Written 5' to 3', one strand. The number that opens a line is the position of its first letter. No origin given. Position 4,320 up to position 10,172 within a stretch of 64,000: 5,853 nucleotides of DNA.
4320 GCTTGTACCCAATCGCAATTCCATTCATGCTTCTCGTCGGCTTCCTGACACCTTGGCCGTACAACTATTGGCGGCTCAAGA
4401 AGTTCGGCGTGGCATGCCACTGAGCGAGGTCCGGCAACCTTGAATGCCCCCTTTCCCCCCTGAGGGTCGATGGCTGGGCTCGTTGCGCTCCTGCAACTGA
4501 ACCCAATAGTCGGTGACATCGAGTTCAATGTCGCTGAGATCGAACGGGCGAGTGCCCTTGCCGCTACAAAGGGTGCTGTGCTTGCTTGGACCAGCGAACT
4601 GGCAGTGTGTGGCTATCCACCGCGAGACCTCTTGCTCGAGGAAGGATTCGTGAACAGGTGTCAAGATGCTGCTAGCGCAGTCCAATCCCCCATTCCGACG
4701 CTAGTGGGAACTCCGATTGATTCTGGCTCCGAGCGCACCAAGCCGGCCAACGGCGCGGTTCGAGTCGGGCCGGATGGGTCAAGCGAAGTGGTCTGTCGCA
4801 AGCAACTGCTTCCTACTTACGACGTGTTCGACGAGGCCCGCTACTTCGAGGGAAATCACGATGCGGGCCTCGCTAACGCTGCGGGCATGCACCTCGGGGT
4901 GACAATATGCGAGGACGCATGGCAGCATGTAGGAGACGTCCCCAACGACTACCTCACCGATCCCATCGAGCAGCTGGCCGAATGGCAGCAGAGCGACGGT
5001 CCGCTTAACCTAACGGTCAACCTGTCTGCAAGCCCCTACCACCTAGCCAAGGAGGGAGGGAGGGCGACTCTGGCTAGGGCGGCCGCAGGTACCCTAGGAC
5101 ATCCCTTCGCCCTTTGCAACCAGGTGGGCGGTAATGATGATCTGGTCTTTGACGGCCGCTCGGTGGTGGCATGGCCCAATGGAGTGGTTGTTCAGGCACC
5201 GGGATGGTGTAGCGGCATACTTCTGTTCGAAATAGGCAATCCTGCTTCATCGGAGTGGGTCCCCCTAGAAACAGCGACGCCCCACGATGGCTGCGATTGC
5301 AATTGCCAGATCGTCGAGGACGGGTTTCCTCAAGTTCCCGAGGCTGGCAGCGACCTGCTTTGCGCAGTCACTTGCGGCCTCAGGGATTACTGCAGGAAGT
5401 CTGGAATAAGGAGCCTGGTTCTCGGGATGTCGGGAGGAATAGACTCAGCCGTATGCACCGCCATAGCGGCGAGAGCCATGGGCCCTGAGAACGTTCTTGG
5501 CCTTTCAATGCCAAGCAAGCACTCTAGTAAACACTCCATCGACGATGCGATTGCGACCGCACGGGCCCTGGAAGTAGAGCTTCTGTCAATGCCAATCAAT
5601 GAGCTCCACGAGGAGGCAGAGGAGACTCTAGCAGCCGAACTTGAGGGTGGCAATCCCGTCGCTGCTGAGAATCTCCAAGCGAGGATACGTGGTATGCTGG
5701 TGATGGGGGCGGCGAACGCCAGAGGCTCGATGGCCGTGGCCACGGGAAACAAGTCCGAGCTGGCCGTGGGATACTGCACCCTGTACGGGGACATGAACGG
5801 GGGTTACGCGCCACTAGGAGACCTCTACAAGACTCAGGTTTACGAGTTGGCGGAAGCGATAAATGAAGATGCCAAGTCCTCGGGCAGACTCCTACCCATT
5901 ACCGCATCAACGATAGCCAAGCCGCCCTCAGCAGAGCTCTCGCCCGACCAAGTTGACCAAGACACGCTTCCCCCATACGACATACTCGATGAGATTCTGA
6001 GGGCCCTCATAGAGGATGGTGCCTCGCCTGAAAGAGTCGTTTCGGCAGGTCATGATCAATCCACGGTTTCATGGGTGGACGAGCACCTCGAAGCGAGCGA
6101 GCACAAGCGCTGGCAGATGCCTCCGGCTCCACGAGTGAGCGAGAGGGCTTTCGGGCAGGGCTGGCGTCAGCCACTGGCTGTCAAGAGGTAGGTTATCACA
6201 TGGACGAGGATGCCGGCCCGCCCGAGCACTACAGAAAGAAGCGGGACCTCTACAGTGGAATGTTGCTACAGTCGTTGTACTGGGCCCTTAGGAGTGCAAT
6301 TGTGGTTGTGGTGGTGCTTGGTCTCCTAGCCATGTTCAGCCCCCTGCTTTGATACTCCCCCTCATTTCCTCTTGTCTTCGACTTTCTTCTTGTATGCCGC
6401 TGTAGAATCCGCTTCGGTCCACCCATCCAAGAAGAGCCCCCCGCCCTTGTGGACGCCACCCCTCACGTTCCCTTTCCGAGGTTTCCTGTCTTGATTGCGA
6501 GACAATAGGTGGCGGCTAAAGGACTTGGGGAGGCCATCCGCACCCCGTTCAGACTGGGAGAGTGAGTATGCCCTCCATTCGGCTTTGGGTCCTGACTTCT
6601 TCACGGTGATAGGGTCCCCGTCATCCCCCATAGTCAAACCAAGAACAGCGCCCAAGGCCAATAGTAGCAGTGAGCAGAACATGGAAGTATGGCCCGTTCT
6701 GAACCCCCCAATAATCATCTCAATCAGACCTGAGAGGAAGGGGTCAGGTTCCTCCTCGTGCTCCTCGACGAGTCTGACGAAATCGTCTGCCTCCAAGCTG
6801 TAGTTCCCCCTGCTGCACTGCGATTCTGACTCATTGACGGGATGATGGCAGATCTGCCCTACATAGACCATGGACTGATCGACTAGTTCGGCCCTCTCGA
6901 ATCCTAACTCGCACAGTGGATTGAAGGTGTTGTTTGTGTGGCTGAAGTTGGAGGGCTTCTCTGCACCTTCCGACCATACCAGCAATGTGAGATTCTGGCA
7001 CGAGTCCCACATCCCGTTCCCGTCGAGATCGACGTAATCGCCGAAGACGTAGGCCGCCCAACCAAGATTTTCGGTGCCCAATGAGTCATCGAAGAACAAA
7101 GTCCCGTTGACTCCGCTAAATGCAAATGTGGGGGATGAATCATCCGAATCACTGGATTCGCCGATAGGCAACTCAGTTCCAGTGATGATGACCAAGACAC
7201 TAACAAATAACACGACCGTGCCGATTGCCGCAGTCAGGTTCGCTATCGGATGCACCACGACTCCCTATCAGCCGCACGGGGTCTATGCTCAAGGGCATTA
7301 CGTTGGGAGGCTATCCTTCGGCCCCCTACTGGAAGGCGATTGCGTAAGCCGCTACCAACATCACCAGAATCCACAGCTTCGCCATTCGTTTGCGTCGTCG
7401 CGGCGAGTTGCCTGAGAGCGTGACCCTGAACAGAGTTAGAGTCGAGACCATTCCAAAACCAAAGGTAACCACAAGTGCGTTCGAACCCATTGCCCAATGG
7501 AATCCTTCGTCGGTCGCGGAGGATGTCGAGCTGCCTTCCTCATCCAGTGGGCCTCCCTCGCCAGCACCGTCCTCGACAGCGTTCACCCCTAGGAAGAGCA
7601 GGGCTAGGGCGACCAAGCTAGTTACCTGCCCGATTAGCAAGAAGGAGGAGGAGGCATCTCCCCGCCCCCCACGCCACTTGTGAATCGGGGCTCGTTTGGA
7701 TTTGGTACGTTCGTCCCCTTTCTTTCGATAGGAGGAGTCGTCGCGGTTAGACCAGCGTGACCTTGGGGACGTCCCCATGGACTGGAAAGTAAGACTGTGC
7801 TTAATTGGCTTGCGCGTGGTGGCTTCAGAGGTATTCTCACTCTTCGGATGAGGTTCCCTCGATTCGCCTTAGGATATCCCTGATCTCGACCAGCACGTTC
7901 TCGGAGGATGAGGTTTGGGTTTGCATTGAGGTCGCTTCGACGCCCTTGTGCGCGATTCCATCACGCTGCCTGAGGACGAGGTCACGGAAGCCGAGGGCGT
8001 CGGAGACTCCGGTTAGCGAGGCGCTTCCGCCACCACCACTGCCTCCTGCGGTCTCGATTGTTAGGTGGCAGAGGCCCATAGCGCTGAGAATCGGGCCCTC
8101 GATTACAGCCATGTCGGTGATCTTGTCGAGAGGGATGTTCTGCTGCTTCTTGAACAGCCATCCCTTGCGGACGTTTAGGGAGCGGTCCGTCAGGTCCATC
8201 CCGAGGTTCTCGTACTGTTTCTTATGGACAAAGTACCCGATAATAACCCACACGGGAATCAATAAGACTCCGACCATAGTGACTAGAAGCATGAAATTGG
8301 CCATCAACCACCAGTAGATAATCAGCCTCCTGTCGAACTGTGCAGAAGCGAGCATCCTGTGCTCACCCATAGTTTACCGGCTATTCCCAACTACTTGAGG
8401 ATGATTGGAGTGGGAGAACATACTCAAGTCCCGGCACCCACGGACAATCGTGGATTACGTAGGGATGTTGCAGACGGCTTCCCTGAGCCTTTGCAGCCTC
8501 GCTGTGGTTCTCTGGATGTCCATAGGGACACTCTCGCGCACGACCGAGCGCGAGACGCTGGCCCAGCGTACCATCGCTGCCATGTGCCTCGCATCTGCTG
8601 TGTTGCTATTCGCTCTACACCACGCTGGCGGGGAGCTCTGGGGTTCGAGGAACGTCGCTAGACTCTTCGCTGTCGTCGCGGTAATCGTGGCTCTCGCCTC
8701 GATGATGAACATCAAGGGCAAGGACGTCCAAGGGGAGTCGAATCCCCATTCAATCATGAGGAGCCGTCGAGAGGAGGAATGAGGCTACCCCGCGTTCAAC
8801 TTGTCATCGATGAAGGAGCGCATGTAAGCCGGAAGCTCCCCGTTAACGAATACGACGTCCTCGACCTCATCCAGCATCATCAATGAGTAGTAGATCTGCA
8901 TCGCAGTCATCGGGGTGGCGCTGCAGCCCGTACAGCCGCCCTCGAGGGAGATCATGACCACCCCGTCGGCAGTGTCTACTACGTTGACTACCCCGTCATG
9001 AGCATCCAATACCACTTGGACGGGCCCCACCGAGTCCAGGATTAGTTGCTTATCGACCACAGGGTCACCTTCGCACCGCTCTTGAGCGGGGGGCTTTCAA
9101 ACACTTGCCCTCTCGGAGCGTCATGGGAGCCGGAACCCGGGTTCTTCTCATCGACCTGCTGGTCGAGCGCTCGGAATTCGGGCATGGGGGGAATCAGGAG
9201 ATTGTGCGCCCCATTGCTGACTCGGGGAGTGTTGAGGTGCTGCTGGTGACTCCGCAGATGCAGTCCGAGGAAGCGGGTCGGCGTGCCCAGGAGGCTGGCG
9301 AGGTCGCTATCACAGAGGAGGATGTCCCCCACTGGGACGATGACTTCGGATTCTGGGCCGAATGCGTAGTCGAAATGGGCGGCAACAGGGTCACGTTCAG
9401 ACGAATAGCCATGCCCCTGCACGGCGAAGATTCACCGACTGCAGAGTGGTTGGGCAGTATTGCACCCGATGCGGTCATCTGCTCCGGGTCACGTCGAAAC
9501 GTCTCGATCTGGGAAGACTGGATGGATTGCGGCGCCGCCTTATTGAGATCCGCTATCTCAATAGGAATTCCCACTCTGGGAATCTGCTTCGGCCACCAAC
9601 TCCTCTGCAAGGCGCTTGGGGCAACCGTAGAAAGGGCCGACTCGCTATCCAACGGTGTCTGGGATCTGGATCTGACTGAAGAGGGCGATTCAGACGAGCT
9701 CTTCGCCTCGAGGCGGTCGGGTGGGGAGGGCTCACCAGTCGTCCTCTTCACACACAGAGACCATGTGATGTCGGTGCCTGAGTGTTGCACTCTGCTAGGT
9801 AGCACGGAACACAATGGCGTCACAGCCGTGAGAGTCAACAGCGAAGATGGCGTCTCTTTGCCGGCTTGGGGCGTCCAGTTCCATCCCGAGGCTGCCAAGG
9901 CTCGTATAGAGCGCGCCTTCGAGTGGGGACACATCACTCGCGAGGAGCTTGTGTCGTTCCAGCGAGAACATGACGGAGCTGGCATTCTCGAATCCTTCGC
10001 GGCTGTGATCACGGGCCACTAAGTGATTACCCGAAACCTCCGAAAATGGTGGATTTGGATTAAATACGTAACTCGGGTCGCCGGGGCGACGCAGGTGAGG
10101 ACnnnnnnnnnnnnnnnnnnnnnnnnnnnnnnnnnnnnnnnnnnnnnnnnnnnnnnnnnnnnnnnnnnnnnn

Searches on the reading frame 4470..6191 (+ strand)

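Call 63: search_protein_families(library=pfam, proteins=[window:4470-6191:+], max_evalue=0.0001)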
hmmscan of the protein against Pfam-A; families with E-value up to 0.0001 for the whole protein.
window:4470-6191:+ (573 aa): 2 families
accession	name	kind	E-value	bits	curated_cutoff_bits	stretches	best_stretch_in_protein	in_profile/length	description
PF02540.23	NAD_synthase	-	3.4e-65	220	21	1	301-548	6-240/242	NAD synthase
PF00795.27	CN_hydrolase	-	3.5e-11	43.4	23.2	1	4-151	1-153/256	Carbon-nitrogen hydrolase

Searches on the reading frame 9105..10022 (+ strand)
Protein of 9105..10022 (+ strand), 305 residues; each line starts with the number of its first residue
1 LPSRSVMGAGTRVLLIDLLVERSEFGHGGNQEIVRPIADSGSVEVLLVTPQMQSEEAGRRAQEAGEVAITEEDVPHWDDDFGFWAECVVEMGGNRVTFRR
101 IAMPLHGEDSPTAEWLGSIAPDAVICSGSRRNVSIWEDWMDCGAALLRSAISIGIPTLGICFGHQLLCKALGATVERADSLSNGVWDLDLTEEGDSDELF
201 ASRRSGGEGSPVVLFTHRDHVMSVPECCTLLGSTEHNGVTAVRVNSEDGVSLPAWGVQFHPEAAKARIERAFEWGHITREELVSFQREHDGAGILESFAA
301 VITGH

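Call 17: search_protein_families(library=pfam, proteins=[window:9105-10022:+], max_evalue=0.001)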
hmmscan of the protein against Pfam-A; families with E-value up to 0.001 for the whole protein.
window:9105-10022:+ (305 aa): 2 families
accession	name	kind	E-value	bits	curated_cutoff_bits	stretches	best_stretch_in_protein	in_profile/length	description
PF00117.34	GATase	-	2e-18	67.2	22.8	1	118-264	40-174/190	Glutamine amidotransferase class-I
PF07722.19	Peptidase_C26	-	6.2e-08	33.1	20.5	1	144-262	95-219/219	Peptidase C26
